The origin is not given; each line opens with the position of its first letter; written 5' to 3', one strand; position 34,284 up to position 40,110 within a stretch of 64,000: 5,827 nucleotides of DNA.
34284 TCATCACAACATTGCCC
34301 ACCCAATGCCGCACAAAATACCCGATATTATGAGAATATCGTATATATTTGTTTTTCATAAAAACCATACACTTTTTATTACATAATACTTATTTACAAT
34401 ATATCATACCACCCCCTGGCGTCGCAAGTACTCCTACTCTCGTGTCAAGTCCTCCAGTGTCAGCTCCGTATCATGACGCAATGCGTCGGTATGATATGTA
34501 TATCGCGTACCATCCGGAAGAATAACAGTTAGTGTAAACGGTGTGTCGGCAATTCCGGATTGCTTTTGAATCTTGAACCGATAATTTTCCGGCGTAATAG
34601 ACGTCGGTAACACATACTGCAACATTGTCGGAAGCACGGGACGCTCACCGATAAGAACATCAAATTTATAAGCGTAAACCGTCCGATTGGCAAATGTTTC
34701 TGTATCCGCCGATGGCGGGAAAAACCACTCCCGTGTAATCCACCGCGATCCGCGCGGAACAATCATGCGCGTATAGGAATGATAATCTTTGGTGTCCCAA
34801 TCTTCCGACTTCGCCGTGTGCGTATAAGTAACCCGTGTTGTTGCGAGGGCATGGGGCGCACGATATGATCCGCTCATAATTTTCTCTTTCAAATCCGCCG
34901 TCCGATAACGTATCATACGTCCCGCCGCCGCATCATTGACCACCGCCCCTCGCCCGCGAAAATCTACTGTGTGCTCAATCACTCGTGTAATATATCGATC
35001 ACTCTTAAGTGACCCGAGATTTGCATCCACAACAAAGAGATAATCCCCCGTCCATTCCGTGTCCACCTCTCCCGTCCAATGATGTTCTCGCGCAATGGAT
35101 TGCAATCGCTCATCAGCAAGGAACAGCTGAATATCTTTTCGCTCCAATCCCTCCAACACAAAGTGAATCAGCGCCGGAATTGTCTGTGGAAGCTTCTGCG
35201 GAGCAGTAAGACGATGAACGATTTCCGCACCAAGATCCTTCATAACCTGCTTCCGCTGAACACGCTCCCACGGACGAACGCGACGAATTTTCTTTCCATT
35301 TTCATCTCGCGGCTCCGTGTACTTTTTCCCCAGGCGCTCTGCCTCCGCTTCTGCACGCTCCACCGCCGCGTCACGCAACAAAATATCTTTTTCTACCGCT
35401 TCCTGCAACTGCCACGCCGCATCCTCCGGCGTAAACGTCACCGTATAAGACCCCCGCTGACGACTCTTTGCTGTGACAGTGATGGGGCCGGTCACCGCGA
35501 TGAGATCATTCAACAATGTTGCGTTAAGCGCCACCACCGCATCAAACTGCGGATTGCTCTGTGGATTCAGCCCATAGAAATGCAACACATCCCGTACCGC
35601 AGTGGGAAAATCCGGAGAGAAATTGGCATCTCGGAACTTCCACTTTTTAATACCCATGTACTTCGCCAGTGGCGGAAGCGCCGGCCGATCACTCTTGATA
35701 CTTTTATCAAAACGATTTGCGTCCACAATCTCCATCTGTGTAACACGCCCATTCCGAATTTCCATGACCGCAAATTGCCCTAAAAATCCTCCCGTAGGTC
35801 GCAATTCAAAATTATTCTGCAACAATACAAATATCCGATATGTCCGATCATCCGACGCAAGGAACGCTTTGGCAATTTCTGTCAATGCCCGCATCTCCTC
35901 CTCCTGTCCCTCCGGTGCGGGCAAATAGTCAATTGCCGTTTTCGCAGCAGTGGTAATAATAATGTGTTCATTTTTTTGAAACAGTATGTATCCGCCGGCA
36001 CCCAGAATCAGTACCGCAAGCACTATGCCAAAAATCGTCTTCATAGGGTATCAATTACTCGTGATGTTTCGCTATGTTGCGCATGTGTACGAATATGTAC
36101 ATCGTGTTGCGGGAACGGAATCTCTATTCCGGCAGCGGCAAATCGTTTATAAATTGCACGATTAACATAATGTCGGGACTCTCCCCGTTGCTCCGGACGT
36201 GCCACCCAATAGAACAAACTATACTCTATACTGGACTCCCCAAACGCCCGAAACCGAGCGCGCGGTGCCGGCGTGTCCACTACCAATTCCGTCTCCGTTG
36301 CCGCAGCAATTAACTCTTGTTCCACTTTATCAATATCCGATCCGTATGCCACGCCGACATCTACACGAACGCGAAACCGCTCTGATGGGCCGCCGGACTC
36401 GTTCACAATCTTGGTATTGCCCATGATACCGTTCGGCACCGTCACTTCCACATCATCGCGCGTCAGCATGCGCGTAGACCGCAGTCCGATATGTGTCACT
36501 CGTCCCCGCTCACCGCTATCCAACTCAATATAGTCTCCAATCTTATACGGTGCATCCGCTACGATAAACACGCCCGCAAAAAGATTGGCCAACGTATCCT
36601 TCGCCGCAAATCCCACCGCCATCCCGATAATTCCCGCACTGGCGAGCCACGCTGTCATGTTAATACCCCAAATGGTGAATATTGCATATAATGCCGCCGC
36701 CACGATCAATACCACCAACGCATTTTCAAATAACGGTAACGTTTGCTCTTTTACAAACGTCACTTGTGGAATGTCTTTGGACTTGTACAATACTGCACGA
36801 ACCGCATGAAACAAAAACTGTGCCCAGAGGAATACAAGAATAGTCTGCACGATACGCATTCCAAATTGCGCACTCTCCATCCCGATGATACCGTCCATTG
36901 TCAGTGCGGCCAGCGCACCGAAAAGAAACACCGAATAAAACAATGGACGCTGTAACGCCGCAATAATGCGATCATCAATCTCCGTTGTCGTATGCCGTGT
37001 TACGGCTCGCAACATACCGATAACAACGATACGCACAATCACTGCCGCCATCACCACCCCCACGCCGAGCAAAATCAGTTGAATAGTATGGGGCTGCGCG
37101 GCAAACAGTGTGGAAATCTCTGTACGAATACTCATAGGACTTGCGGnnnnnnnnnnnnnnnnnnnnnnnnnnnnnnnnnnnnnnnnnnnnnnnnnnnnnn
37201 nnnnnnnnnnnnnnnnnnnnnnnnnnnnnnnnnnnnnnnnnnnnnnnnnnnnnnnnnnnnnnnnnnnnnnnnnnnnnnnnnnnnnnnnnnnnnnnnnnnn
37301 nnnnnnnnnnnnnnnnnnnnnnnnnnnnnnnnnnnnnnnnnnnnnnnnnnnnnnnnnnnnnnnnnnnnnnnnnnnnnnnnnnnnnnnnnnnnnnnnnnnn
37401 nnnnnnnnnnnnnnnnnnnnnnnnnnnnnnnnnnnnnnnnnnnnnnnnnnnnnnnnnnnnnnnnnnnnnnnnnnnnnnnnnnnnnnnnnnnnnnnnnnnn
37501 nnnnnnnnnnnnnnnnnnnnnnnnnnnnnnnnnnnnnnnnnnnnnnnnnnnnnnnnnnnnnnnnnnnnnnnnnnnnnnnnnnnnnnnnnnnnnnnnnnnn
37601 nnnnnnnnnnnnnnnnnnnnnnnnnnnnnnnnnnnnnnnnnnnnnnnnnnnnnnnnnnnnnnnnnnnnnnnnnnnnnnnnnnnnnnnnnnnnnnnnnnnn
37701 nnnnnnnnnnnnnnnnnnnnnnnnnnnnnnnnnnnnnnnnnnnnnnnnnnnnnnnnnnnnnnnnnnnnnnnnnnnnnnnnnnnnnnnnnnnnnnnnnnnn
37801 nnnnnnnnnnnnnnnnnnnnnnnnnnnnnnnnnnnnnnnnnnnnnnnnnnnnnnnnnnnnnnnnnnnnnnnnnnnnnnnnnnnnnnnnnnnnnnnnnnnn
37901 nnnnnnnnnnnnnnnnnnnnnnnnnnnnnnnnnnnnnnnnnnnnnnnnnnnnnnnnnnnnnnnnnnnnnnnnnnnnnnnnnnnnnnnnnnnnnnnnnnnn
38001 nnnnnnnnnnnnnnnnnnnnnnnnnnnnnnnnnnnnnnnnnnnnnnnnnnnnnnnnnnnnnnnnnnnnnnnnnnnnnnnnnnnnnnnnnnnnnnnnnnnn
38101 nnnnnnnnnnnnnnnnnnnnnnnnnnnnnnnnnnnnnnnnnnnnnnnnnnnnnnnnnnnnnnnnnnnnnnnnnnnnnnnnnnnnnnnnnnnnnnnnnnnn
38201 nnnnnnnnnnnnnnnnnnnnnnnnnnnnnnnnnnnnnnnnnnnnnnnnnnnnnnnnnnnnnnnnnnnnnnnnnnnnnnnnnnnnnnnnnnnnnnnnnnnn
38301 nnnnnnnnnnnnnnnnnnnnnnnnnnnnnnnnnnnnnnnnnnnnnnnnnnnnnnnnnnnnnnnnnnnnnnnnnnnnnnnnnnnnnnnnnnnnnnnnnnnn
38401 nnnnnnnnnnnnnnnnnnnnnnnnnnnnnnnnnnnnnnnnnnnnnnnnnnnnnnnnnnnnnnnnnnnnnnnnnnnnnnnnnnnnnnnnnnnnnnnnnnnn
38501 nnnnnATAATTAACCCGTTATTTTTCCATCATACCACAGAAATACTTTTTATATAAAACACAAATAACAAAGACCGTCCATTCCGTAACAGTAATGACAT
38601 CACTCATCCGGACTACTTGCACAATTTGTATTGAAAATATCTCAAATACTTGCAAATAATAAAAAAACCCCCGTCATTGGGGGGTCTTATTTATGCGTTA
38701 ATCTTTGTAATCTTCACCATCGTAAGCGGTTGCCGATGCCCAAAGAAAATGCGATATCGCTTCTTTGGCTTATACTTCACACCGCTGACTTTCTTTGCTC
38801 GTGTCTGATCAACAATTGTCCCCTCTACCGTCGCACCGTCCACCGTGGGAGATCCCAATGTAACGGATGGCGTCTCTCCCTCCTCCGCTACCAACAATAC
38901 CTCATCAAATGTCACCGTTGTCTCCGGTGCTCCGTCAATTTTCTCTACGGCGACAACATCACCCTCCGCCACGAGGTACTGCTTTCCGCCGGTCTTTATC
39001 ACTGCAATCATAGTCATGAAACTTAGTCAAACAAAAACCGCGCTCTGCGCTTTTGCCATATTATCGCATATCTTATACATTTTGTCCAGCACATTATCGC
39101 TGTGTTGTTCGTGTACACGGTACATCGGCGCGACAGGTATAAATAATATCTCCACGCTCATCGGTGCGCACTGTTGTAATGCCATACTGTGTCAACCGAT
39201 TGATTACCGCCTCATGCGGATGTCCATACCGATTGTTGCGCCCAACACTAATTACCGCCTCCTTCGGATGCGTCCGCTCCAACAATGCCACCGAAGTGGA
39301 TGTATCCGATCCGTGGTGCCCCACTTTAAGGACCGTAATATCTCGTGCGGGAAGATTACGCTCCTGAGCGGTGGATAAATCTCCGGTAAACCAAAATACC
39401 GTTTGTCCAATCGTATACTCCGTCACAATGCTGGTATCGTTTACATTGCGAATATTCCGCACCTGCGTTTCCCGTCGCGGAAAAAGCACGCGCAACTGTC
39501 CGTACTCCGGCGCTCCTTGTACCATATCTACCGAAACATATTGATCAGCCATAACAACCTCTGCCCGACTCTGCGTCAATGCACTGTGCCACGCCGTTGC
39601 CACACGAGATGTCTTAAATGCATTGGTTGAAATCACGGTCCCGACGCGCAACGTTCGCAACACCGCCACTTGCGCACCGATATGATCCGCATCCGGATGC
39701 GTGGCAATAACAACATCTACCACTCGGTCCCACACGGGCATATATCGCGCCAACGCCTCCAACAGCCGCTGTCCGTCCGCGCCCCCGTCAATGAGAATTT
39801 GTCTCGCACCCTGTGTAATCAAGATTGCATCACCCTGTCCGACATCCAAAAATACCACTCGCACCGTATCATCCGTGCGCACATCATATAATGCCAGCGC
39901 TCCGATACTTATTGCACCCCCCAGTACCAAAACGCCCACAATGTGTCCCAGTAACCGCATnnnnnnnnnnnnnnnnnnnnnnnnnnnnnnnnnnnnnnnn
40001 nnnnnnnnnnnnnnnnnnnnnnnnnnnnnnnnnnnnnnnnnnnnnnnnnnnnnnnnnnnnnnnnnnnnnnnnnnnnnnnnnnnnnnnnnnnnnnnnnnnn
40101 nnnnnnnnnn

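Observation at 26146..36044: Tightly packed surface locus: rfbB - SGNH esterase - unknown - rfbC - giant beta-sandwich protein - DUF4012-like, with start/stop overlaps and only half of the dTDP-rhamnose pathway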

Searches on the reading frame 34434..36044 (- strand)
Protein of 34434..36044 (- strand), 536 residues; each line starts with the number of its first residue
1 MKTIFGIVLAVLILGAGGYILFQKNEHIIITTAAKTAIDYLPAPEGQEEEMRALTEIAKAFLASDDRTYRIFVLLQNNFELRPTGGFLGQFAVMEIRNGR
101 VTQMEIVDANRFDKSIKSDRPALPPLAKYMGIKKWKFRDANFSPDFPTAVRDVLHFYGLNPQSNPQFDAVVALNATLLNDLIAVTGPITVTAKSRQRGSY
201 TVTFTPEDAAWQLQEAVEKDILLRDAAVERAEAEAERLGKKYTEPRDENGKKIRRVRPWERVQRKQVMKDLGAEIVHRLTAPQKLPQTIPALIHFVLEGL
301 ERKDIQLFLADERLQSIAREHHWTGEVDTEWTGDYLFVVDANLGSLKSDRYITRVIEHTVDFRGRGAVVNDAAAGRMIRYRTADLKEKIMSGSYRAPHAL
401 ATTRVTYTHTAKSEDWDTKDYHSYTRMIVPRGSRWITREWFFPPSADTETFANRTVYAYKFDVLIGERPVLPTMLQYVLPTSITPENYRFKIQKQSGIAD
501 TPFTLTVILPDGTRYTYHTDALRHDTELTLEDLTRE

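Call 4: search_protein_families(library=pfam, proteins=[window:34434-36044:-], max_evalue=0.01)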
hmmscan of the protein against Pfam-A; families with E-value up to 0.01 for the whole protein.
window:34434-36044:- (536 aa): 1 family
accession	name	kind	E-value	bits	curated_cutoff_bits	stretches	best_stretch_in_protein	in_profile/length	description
PF13196.11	DUF4012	-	8.3e-23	81.9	28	1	69-205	4-139/144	Protein of unknown function (DUF4012)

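Call 6: search_protein_families(library=ncbifam, proteins=[window:34434-36044:-], max_evalue=0.001)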
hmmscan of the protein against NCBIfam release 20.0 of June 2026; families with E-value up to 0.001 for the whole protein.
window:34434-36044:- (536 aa): 0 families

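Call 32: find_related_loci(query=A3, collection=metagenome_contigs, flank=10000)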
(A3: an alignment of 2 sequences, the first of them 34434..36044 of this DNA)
Query A3 (536 aa) in metagenome_contigs; peptide patterns used: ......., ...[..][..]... (x = any residue, [..] = any of these).
600 stretches matched a pattern (row limit reached: there are more); 2 encode a relative of the query (tblastn E <= 1e-3); 2 distinct loci.
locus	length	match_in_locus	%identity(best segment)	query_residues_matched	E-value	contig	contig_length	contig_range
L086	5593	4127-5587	69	1-484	0e+0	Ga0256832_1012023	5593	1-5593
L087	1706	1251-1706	100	1-152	5e-104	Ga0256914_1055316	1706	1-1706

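Call 36: search_solved_structures(query=window:34434-36044:-, max_evalue=1)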
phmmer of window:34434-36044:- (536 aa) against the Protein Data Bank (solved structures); distinct sequences matched with E-value up to 1: 3.
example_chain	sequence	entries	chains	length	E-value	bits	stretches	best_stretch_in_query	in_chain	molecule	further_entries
2hqe_A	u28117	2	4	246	0.094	14.4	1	125-203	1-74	P100 Co-activator tudor domain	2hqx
3omc_A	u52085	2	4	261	0.18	13.5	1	125-203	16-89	Staphylococcal nuclease domain-containing protein 1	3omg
3bdl_A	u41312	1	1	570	0.54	11.9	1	125-203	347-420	Staphylococcal nuclease domain-containing protein 1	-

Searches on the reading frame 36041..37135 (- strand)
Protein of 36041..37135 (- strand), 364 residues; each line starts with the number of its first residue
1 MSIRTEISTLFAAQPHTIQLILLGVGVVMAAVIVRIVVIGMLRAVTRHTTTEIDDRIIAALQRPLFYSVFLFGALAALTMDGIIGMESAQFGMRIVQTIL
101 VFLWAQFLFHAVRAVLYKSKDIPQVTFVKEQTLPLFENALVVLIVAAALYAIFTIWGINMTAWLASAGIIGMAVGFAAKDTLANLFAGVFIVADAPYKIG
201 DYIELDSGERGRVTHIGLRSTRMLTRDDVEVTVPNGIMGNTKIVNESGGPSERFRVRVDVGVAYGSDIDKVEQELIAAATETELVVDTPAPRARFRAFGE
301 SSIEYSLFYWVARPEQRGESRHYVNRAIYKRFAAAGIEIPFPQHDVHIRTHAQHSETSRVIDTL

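Call 4: search_protein_families(library=pfam, proteins=[window:36041-37135:-], max_evalue=0.01)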
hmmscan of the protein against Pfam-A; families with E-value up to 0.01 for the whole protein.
window:36041-37135:- (364 aa): 3 families
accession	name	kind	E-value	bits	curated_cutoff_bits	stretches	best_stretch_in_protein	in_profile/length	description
PF00924.24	MS_channel_2nd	-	1.8e-16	60.4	20.2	1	180-247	1-67/68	Mechanosensitive ion channel, beta-domain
PF21082.3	MS_channel_3rd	-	4.6e-16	59.5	21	1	256-339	1-88/88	Mechanosensitive ion channel MscS, C-terminal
PF21088.3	MS_channel_1st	-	0.00051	20.4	23.1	1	139-179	2-42/42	Mechanosensitive ion channel, transmembrane helices 2/3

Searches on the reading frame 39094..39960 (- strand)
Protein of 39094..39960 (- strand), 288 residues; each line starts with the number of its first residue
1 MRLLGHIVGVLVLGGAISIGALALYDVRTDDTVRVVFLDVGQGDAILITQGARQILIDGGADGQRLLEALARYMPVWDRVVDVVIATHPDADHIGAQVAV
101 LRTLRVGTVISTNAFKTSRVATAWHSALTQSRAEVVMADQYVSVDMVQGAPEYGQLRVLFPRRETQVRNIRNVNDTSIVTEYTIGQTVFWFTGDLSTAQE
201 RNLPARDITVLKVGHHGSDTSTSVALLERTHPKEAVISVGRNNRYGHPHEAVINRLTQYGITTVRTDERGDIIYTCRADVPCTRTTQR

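Call 12: search_protein_families(library=pfam, proteins=[window:39094-39960:-], max_evalue=0.0001)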
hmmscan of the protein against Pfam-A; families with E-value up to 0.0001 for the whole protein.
window:39094-39960:- (288 aa): 2 families
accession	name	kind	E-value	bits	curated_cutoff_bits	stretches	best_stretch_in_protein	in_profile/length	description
PF00753.33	Lactamase_B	-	7.6e-15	55.8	22.7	1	39-240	2-195/196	Metallo-beta-lactamase superfamily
PF12706.13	Lactamase_B_2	-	1.2e-05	25.4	27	1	53-217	1-168/200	Beta-lactamase superfamily domain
